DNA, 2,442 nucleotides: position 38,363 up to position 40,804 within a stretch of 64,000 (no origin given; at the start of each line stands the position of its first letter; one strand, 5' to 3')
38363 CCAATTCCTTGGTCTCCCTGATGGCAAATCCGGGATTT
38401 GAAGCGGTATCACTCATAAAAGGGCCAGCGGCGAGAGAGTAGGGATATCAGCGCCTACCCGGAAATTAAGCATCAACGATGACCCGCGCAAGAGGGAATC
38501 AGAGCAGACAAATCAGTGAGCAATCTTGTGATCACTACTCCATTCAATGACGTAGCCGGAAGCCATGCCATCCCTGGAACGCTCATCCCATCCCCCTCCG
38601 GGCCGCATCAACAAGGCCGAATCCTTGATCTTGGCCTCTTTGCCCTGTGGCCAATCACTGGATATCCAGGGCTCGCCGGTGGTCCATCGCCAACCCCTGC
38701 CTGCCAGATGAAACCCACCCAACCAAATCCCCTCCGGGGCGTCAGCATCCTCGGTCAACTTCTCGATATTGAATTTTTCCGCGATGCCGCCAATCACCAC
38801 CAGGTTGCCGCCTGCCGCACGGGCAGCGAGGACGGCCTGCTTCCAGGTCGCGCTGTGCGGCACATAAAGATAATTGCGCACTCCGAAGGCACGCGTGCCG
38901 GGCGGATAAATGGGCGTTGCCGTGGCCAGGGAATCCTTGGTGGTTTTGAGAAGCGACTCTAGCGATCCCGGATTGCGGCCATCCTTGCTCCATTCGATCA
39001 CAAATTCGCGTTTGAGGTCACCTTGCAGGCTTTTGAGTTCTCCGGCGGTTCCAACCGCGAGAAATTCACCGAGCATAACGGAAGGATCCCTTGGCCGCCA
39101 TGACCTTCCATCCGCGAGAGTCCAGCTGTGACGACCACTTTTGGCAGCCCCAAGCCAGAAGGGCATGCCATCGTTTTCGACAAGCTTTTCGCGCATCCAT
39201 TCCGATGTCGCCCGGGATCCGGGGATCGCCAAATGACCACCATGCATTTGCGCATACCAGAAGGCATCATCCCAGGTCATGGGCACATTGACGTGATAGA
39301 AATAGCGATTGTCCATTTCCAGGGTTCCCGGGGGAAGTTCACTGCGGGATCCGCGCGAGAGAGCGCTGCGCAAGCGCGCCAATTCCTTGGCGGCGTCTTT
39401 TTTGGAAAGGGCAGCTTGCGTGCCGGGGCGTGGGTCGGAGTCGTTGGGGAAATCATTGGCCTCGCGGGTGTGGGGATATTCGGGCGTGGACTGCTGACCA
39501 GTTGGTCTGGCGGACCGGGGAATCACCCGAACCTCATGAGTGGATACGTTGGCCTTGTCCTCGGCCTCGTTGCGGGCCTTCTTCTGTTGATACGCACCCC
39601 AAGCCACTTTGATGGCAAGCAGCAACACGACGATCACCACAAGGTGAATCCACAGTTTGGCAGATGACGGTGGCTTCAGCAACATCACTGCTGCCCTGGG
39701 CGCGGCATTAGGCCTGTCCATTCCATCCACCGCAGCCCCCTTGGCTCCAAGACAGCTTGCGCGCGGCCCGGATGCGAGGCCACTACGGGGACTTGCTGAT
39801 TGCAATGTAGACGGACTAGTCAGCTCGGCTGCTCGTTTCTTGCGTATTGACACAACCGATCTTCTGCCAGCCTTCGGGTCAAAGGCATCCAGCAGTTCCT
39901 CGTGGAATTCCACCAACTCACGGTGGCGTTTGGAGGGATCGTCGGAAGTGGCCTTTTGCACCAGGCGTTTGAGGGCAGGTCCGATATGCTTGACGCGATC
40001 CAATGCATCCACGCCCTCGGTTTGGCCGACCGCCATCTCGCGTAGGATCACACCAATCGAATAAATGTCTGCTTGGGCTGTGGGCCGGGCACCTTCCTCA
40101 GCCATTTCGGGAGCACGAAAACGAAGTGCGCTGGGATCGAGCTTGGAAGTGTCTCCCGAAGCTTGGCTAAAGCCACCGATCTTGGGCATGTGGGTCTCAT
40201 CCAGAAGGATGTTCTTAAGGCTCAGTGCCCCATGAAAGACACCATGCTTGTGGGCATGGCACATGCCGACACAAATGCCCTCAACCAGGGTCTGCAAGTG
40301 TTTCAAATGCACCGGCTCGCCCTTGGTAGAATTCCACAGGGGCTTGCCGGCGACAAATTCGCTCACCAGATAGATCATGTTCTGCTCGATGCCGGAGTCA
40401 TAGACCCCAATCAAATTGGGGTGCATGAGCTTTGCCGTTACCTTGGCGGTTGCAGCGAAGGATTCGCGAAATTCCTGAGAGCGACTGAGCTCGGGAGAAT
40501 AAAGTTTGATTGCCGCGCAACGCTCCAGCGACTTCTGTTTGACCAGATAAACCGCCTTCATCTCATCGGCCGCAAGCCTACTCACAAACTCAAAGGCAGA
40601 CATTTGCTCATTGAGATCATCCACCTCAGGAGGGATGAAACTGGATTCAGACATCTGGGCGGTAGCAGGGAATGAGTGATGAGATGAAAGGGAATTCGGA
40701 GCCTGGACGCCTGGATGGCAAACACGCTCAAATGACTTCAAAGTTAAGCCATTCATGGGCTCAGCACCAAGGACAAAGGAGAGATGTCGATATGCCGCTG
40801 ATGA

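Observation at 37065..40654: Split receptor? Lectin-bearing pseudokinase paired with a sensor-less active kinase paralogue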

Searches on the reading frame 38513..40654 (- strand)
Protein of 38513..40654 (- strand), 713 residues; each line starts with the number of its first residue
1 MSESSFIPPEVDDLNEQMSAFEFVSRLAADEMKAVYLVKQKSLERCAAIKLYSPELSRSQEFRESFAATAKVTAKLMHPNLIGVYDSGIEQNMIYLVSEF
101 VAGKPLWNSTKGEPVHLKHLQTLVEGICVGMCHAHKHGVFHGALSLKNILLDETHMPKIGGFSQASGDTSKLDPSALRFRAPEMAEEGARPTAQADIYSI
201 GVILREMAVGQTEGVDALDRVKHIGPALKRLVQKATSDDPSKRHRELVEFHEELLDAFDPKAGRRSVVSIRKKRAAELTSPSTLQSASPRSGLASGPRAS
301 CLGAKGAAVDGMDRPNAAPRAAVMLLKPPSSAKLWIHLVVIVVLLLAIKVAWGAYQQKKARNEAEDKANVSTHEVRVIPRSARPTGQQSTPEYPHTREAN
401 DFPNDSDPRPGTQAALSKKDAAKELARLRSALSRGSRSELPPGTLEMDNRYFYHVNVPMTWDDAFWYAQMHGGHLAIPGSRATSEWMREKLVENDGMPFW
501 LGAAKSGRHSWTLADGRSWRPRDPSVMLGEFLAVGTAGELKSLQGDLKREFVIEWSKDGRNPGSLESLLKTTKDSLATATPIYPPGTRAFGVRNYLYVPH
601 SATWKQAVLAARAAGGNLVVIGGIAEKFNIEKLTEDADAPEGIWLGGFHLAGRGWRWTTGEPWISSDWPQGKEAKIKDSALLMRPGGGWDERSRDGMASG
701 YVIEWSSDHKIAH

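Call 3: search_protein_families(library=pfam, proteins=[window:38513-40654:-], max_evalue=1)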
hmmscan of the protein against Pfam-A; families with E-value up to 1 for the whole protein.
window:38513-40654:- (713 aa): 3 families
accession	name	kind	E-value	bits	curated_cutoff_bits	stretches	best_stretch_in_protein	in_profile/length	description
PF00069.31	Pkinase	-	9.3e-23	81.4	31.7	1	34-215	14-198/263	Protein kinase domain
PF07714.23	PK_Tyr_Ser-Thr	-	1.1e-17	64.7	23.1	1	38-213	22-203/258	Protein tyrosine and serine/threonine kinase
PF00059.27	Lectin_C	-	1.6e-06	29.3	22.6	2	458-518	2-62/107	Lectin C-type domain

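Call 4: search_protein_families(library=ncbifam, proteins=[window:38513-40654:-], max_evalue=1)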
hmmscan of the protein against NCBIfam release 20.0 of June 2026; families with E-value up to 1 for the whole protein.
window:38513-40654:- (713 aa): 11 families
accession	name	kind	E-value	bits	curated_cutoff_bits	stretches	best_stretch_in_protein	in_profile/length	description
NF033483.0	PknB_PASTA_kin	equivalog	2.6e-35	122.5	450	2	27-211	15-205/563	Stk1 family PASTA domain-containing Ser/Thr kinase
NF047741.1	antiphage_MADS6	equivalog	4.3e-21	75.1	460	1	17-275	187-478/612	methylation-associated defense system protein kinase MAD6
NF009651.0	PRK13184.1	equivalog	4.1e-10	38.3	839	1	18-151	1-146/932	serine/threonine-protein kinase PknD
NF052427.1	StpK7MSMEG_1200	equivalog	6.7e-09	34.8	900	1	22-212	10-207/601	serine/threonine protein kinase StpK7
TIGR03903.1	TOMM_kin_cyc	equivalog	8.6e-09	33.8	705.75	1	48-211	7-186/1267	TOMM system kinase/cyclase fusion protein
NF040671.1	PLuB_AAA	exception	1.2e-07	29.5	999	1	73-262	59-247/1256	PLuB system helicase-like protein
NF038150.1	lanthi_synth_IV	equivalog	7.4e-07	27.8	650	1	91-289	265-468/851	class IV lanthionine synthetase LanL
NF033442.0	BREX_PglW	equivalog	0.00032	18.5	990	1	172-255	387-484/1391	BREX system serine/threonine kinase PglW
NF038151.1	lanthi_synth_III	equivalog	0.0039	15.6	575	1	115-222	333-436/833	class III lanthionine synthetase LanKC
TIGR03758.1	conj_TIGR03758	hypoth_equivalog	0.017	15.3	42.7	1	326-372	14-60/76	TIGR03758 family integrating conjugative element protein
NF011464.0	PRK14879.1-7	equivalog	0.039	13.7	246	1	55-156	47-141/221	Kae1-associated kinase Bud32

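Call 7: find_homologous_proteins(query=window:38513-40654:-, max_evalue=0.00001)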
Query window:38513-40654:- (713 aa): 82 proteins with E <= 0.00001 among 8000 candidates.
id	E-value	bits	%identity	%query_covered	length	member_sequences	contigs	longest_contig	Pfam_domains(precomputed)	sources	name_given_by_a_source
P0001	0.0e+0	1611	99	100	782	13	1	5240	PF07714.24,PF00069.32,PF00059.28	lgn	-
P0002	7.1e-281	952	59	100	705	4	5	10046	PF07714.24,PF00069.32,PF00059.28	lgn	-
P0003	6.8e-280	949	59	100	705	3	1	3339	PF07714.24,PF00069.32,PF00059.28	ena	-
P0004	3.1e-279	946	59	100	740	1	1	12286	PF07714.24,PF00069.32,PF00059.28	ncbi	-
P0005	3.7e-275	933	58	100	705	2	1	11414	PF07714.24,PF00069.32,PF00059.28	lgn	-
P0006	5.4e-253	860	55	99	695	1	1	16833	PF07714.24,PF00069.32,PF00059.28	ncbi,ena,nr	ncbi:MAG: protein kinase [Akkermansiaceae bacterium]|nr:protein kinase [Akkermansiaceae bacterium]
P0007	1.6e-217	742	50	99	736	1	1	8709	PF07714.24,PF00069.32,PF00059.28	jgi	-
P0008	1.0e-210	720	50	99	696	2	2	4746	PF07714.24,PF00069.32,PF00059.28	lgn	-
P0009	1.1e-198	680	46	100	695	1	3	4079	PF07714.24,PF00069.32,PF00059.28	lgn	-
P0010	5.5e-149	516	58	57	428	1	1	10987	PF07714.24,PF00069.32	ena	-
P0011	2.1e-134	468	38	100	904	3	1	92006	PF07714.24,PF00069.32,PF00059.28,PF03109.23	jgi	jgi:serine/threonine protein kinase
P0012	1.5e-100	356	32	99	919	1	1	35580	PF07714.24,PF00069.32,PF00059.28,PF03109.23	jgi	jgi:serine/threonine protein kinase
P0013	2.9e-99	352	32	99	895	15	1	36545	PF07714.24,PF00069.32,PF00059.28,PF03109.23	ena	-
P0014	1.6e-98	349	37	40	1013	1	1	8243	PF07714.24,PF00069.32,PF00059.28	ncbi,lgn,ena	-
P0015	5.5e-98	347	32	99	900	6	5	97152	PF07714.24,PF00069.32,PF00059.28,PF03109.23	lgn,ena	-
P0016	1.6e-97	346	33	99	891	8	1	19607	PF07714.24,PF00069.32,PF00059.28,PF03109.23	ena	-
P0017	1.5e-96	343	31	99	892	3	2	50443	PF07714.24,PF00069.32,PF00059.28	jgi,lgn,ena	jgi:serine/threonine protein kinase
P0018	1.5e-93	333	33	97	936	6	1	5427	PF07714.24,PF00069.32,PF00059.28,PF03109.23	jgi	jgi:serine/threonine protein kinase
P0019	3.3e-92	328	32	97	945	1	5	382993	PF07714.24,PF00069.32,PF00059.28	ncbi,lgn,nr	ncbi:MAG: hypothetical protein EAZ65_04040 [Verrucomicrobia bacterium]|nr:MAG: hypothetical protein 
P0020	3.1e-90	322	32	100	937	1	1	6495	PF07714.24,PF00069.32,PF00059.28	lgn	-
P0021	5.2e-90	321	32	99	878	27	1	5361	PF07714.24,PF00069.32,PF00059.28,PF03109.23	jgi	jgi:serine/threonine protein kinase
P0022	2.8e-88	315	37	35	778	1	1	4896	PF07714.24,PF00069.32,PF00059.28,PF03109.23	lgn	-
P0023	1.7e-85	306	33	86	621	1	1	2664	PF07714.24,PF00069.32,PF03109.23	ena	-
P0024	2.7e-77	279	31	100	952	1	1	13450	PF07714.24,PF00069.32,PF00059.28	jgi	-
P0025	2.1e-76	276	36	36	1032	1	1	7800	PF07714.24,PF00069.32,PF00059.28,PF03109.23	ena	-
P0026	4.6e-75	272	29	99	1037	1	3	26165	PF07714.24,PF00069.32,PF00059.28,PF03109.23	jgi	jgi:predicted Ser/Thr protein kinase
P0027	2.4e-73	266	36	36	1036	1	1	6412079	PF07714.24,PF00069.32,PF00059.28,PF03109.23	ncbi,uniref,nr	ncbi:protein kinase domain-containing protein [Luteolibacter luteus]|uniref:Protein kinase n=1 Tax=L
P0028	1.5e-71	260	30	99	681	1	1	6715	PF07714.24,PF00069.32,PF00059.28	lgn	-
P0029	2.2e-34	137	34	43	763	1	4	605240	PF07714.24,PF00069.32,PF03109.23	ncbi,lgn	ncbi:MAG: serine/threonine protein kinase [Roseibacillus sp.]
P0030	1.6e-19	88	30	33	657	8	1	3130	PF07714.24,PF00069.32,PF03109.23,PF03793.25,PF01636.30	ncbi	-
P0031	6.3e-16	76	29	35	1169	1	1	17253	PF25168.2,PF24105.2,PF24805.2,PF24017.3,PF23342.2,PF24817.2,PF23393.3,PF07714.24,PF23389.2,PF23609.2,PF00069.32,PF24797.2,PF15492.13,PF20426.5,PF25460.2,PF00400.39,PF23749.2,PF23414.2,PF25178.1,PF23775.2,PF25174.2,PF24814.2,PF23381.2,PF25173.2,PF23383.2,PF25171.2,PF12894.14,PF25175.2,PF24796.2,PF076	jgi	jgi:serine/threonine protein kinase/WD40 repeat protein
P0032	1.3e-15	75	27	33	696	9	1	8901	PF07714.24,PF00069.32,PF03109.23,PF03793.25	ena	-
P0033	1.9e-15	74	27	33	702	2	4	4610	PF07714.24,PF00069.32,PF03109.23,PF03793.25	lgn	-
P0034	8.2e-15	72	27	33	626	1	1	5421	PF07714.24,PF00069.32,PF03109.23,PF08308.18,PF01636.30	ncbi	-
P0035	8.2e-15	72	27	33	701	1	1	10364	PF07714.24,PF00069.32,PF03109.23,PF03793.25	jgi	-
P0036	8.9e-14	69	30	25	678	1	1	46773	PF07714.24,PF00069.32,PF03109.23,PF17667.8,PF01636.30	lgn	-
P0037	2.4e-13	68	27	27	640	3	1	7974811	PF07714.24,PF00069.32,PF03109.23,PF03793.25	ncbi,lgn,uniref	ncbi:Stk1 family PASTA domain-containing Ser/Thr kinase [Streptomyces sp. NBC_00454]|uniref:Stk1 fam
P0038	2.9e-13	67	29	41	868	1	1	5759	PF07714.24,PF00069.32,PF03109.23,PF13401.13,PF20703.4,PF01636.30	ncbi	-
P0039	1.4e-11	62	26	31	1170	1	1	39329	PF06293.21,PF07714.24,PF00069.32,PF03109.23,PF17667.8,PF01636.30,PF13191.13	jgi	jgi:serine/threonine protein kinase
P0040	3.0e-11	61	27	28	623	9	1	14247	PF07714.24,PF00069.32,PF26549.1,PF03109.23,PF14531.13,PF26550.2,PF07676.19,PF01636.30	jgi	jgi:serine/threonine protein kinase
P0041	3.8e-11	60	29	26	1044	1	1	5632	PF25048.2,PF23342.2,PF23411.2,PF02239.23,PF23393.3,PF23609.2,PF00069.32,PF24797.2,PF15492.13,PF20426.5,PF25460.2,PF25178.1,PF23775.2,PF25173.2,PF23383.2,PF25171.2,PF12894.14,PF24780.2,PF10282.16,PF25172.2,PF24782.3,PF08662.18,PF25047.1,PF26550.2,PF23756.2,PF23098.2,PF25168.2,PF24105.2,PF24805.2,PF24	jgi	jgi:WD40 repeat protein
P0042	5.6e-11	60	28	27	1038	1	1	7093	PF14559.13,PF07714.24,PF13431.13,PF00069.32,PF13424.13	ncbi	-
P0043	7.5e-11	59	28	30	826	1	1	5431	PF07714.24,PF00069.32,PF03109.23,PF01636.30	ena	-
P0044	8.5e-11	59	27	38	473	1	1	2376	PF07714.24,PF00069.32,PF03109.23,PF00072.31,PF01636.30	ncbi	-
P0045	1.0e-10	59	27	28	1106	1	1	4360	PF25168.2,PF24105.2,PF24805.2,PF25048.2,PF24017.3,PF23342.2,PF23411.2,PF23760.2,PF24817.2,PF23393.3,PF07714.24,PF23389.2,PF00069.32,PF20426.5,PF25460.2,PF00400.39,PF23414.2,PF25178.1,PF23410.5,PF25174.2,PF24814.2,PF23381.2,PF25173.2,PF23383.2,PF25171.2,PF12894.14,PF25175.2,PF24796.2,PF24780.2,PF1675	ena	-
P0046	1.6e-10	58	27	35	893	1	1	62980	PF07714.24,PF00069.32,PF26549.1,PF03109.23,PF26550.2,PF07676.19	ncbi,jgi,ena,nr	ncbi:MAG TPA: protein kinase [Gemmatimonadales bacterium]|nr:protein kinase [Gemmatimonadales bacter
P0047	1.6e-10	58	24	32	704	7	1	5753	PF07714.24,PF00069.32,PF03109.23,PF13646.13,PF01636.30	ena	-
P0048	1.7e-10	58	28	33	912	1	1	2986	PF07714.24,PF00069.32,PF00515.35,PF13424.13,PF13176.13,PF24885.2,PF13181.13,PF07719.24,PF13374.13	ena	-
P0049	2.5e-10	58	26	35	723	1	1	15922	PF07714.24,PF00069.32,PF14326.12,PF03109.23,PF01636.30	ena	-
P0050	1.0e-9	56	24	38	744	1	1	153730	PF07714.24,PF00069.32,PF03109.23,PF07676.19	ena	-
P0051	1.5e-9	55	27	33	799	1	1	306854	PF25174.2,PF24814.2,PF23381.2,PF25173.2,PF25175.2,PF24817.2,PF07714.24,PF00069.32,PF25172.2,PF24807.2,PF00400.39,PF23414.2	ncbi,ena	-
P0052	2.1e-9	54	27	31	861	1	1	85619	PF07714.24,PF00069.32,PF26549.1,PF03109.23,PF26550.2,PF01163.29,PF07676.19,PF01636.30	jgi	jgi:Tol biopolymer transport system component/tRNA A-37 threonylcarbamoyl transferase component Bud3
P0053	3.1e-9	54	22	33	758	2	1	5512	PF07714.24,PF00069.32,PF03109.23,PF01636.30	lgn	-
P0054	4.2e-9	53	29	27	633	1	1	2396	PF07714.24,PF00069.32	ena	-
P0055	5.8e-9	53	24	33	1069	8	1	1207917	PF07714.24,PF00069.32,PF13087.13,PF13086.13,PF05970.21,PF01443.25,PF13604.13,PF13245.13,PF09848.16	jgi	-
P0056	6.0e-9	53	27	34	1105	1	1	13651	PF07714.24,PF00069.32,PF00052.25,PF03109.23,PF01636.30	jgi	jgi:predicted Ser/Thr protein kinase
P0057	6.7e-9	53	28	31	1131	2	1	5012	PF07714.24,PF00069.32,PF03781.23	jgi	-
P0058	6.9e-9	53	27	31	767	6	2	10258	PF07714.24,PF00069.32,PF13205.13,PF08308.18,PF04234.19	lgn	-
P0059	7.1e-9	53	30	25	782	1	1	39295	PF14559.13,PF07714.24,PF13431.13,PF00069.32,PF23914.2,PF13414.13,PF00515.35,PF13432.13,PF13428.13,PF13181.13,PF07719.24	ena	-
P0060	7.4e-9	53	27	29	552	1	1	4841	PF07714.24,PF00069.32,PF13490.12,PF03109.23,PF01636.30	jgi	jgi:serine/threonine-protein kinase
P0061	8.9e-9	52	26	27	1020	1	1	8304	PF23914.2,PF13414.13,PF13428.13,PF14559.13,PF07714.24,PF00069.32,PF00515.35,PF03109.23,PF13424.13,PF13432.13,PF13181.13,PF07719.24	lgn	-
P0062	9.2e-9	52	24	29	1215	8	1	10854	PF07714.24,PF00069.32,PF03109.23,PF13424.13,PF13191.13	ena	-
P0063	1.8e-8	51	25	33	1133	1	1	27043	PF07714.24,PF00069.32,PF25174.2,PF24814.2,PF23381.2,PF25173.2,PF25175.2,PF24817.2,PF00400.39,PF01636.30,PF23414.2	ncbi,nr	ncbi:protein kinase [bacterium]|nr:protein kinase [bacterium]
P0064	2.1e-8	51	27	28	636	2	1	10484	PF07714.24,PF00069.32,PF03109.23,PF14870.13,PF14531.13,PF15902.13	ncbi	-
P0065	3.6e-8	50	29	25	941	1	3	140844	PF07714.24,PF13431.13,PF00069.32,PF13414.13,PF13371.13,PF00515.35,PF13424.13,PF13432.13,PF13428.13,PF13181.13,PF07719.24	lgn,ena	-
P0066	7.1e-8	49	25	34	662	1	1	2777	PF07714.24,PF00069.32,PF25174.2,PF26549.1,PF00930.28,PF26550.2,PF07676.19,PF01636.30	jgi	jgi:Tol biopolymer transport system component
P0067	9.4e-8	49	27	27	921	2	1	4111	PF07714.24,PF00069.32,PF03109.23,PF03781.23,PF17667.8,PF01636.30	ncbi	-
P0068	1.0e-7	49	29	25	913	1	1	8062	PF14559.13,PF07714.24,PF00069.32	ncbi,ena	-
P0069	2.3e-7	48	26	35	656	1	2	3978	PF07714.24,PF00069.32,PF01636.30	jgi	jgi:serine/threonine protein kinase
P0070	4.1e-7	47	29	27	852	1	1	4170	PF07714.24,PF00069.32,PF13414.13,PF00515.35,PF13432.13,PF07719.24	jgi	jgi:tetratricopeptide (TPR) repeat protein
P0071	4.9e-7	47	25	33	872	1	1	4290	PF07714.24,PF00069.32,PF26549.1,PF03109.23,PF26550.2,PF07676.19,PF01636.30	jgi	jgi:serine/threonine-protein kinase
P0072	6.5e-7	46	29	27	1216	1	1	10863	PF24575.2,PF07714.24,PF00069.32,PF00515.35,PF13424.13,PF24885.2,PF13181.13,PF07719.24,PF13374.13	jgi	jgi:tetratricopeptide (TPR) repeat protein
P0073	8.8e-7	46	25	32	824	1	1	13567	PF07714.24,PF00069.32,PF03109.23,PF01636.30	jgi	jgi:serine/threonine-protein kinase PpkA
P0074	9.2e-7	46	29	28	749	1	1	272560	PF07714.24,PF00069.32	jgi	jgi:protein kinase-like protein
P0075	1.5e-6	45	29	27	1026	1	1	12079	PF14559.13,PF07714.24,PF13431.13,PF00069.32,PF13414.13,PF03109.23,PF13432.13,PF07719.24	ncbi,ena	-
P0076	2.0e-6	45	25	33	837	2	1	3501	PF13176.13,PF24885.2,PF13428.13,PF13374.13,PF07714.24,PF00069.32,PF17874.8,PF00515.35,PF03109.23,PF13424.13,PF13432.13,PF13181.13,PF07719.24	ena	-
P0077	2.5e-6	44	29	25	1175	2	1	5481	PF07714.24,PF00069.32,PF13424.13,PF13191.13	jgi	jgi:hypothetical protein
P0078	3.4e-6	44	28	35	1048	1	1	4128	PF07714.24,PF00069.32,PF13414.13,PF03109.23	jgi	-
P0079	3.5e-6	44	25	28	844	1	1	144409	PF06293.21,PF07714.24,PF00069.32,PF00515.35,PF03109.23,PF13424.13,PF01163.29,PF13181.13,PF07719.24,PF01636.30,PF13374.13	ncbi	-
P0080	5.0e-6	43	27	27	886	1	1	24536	PF25063.1,PF13176.13,PF24885.2,PF13428.13,PF13374.13,PF07714.24,PF00069.32,PF17874.8,PF00515.35,PF03109.23,PF13424.13,PF13432.13,PF13181.13,PF07719.24,PF01636.30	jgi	-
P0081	5.6e-6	43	27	33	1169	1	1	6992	PF07714.24,PF00069.32,PF13517.13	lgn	-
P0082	9.3e-6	42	32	17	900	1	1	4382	PF07714.24,PF00069.32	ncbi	-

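Call 11: find_encoding_contigs(protein=P0004, flank=6000, max_places=3)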
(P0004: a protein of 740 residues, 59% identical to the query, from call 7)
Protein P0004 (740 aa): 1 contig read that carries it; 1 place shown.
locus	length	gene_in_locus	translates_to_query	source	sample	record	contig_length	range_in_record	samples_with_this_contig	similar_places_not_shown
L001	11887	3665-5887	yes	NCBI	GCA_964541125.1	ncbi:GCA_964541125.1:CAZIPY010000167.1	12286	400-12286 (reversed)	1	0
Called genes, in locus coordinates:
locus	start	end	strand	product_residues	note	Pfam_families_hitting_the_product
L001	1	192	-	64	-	?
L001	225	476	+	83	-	-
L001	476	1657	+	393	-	PF00579:tRNA-synt_1b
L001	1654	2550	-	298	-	PF00586:AIRS, PF02769:AIRS_C (weak)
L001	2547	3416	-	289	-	PF02517:Rce1-like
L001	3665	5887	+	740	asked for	PF00069:Pkinase, PF07714:PK_Tyr_Ser-Thr, PF00059:Lectin_C (faint)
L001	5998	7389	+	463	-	PF00069:Pkinase, PF07714:PK_Tyr_Ser-Thr, PF03109:ABC1 (weak)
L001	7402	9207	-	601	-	PF02554:CstA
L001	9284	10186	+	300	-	-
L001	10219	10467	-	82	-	-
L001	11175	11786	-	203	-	PF00163:Ribosomal_S4, PF01479:S4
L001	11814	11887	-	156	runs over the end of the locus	?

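Call 12: find_encoding_contigs(protein=P0006, flank=6000, max_places=3)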
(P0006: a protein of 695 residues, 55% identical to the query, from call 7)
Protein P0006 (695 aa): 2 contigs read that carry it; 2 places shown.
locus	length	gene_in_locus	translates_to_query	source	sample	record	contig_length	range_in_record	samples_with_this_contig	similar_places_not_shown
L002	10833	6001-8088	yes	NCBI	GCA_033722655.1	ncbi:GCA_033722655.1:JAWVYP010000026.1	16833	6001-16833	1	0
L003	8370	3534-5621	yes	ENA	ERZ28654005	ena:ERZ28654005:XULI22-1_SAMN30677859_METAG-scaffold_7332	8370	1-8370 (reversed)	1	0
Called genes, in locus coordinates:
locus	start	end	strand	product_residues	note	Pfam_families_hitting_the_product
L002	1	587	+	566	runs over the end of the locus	PF00920:ILVD_EDD_N, PF24877:ILV_EDD_C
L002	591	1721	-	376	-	PF01757:Acyl_transf_3 (weak), PF07786:HGSNAT_cat, PF01757:Acyl_transf_3 (weak)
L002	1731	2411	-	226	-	PF22935:RM44_endonuclase, PF14622:Ribonucleas_3_3, PF00636:Ribonuclease_3, PF00035:dsrm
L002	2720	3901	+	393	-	PF00579:tRNA-synt_1b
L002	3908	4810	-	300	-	PF00586:AIRS, PF02769:AIRS_C (weak)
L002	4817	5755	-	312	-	PF02517:Rce1-like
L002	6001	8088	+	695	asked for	PF00069:Pkinase, PF07714:PK_Tyr_Ser-Thr, PF00059:Lectin_C (faint)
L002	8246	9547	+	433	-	PF00069:Pkinase, PF07714:PK_Tyr_Ser-Thr, PF03109:ABC1 (weak)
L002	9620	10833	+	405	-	PF17760:UvrA_inter, PF17755:UvrA_DNA-bind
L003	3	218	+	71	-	?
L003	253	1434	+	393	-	PF00579:tRNA-synt_1b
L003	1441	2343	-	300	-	PF00586:AIRS, PF02769:AIRS_C (weak)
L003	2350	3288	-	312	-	PF02517:Rce1-like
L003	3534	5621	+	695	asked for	PF00069:Pkinase, PF07714:PK_Tyr_Ser-Thr, PF00059:Lectin_C (faint)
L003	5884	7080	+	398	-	PF00069:Pkinase, PF07714:PK_Tyr_Ser-Thr, PF03109:ABC1 (weak)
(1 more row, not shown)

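Call 13: find_encoding_contigs(protein=P0027, flank=6000, max_places=3)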
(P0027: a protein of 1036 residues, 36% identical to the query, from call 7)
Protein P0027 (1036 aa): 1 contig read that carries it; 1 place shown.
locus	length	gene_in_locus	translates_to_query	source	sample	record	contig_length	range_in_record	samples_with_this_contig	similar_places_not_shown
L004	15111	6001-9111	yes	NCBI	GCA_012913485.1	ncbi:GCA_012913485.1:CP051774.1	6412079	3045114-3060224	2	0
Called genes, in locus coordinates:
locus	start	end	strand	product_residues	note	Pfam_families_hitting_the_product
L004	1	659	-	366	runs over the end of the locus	PF02517:Rce1-like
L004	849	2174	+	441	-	PF02517:Rce1-like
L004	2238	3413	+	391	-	PF00069:Pkinase, PF01636:APH (faint), PF07714:PK_Tyr_Ser-Thr, PF03109:ABC1 (weak)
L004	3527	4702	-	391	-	-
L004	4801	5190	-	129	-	-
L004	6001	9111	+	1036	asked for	PF00069:Pkinase, PF03109:ABC1 (faint), PF07714:PK_Tyr_Ser-Thr, PF00059:Lectin_C (weak)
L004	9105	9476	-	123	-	PF01152:Bac_globin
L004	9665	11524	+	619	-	PF05448:AXE1 (faint), PF22244:GCE_fung (faint)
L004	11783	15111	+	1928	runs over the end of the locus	PF00005:ABC_tran (faint), PF00910:RNA_helicase (faint), PF01583:APS_kinase (faint), PF02463:SMC_N (faint), PF03193:RsgA_GTPase (faint), PF17760:UvrA_inter, PF17755:UvrA_DNA-bind, PF17760:UvrA_inter, +18 more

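Call 26: find_encoding_contigs(protein=P0019, flank=8000, max_places=2)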
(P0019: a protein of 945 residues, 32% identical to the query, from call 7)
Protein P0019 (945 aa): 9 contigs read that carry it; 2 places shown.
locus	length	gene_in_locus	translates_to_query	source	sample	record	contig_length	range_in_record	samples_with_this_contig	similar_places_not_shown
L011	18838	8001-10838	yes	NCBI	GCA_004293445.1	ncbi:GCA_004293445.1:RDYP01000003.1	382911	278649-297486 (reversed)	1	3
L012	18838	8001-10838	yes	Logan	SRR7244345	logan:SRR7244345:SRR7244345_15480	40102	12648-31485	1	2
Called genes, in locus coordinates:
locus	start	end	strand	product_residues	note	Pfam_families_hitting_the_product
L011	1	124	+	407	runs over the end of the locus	PF22177:PBP1_XylR, PF13377:Peripla_BP_3, PF00165:HTH_AraC (faint), PF12833:HTH_18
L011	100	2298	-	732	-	-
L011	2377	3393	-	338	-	-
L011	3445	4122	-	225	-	PF06439:3keto-disac_hyd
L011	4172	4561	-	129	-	PF07366:SnoaL (weak), PF12680:SnoaL_2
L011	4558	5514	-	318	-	PF00586:AIRS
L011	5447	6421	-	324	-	PF02517:Rce1-like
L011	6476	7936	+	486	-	PF02517:Rce1-like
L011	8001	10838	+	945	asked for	PF00069:Pkinase, PF07714:PK_Tyr_Ser-Thr, PF00059:Lectin_C (faint)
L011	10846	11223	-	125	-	PF01152:Bac_globin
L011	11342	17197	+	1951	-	PF00005:ABC_tran (faint), PF00910:RNA_helicase (faint), PF01583:APS_kinase (faint), PF02463:SMC_N (faint), PF02492:cobW (faint), PF17760:UvrA_inter, PF17755:UvrA_DNA-bind, PF17760:UvrA_inter, +17 more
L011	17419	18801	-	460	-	PF00890:FAD_binding_2, PF01134:GIDA (weak), PF03486:HI0933_like (weak), PF07992:Pyr_redox_2, PF12831:FAD_oxidored (weak), PF13738:Pyr_redox_3 (weak), PF00070:Pyr_redox, PF02852:Pyr_redox_dim, +3 more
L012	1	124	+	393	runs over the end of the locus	PF22177:PBP1_XylR, PF13377:Peripla_BP_3, PF00165:HTH_AraC (faint), PF12833:HTH_18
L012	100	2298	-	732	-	-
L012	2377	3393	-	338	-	-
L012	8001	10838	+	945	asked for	PF00069:Pkinase, PF07714:PK_Tyr_Ser-Thr, PF00059:Lectin_C (faint)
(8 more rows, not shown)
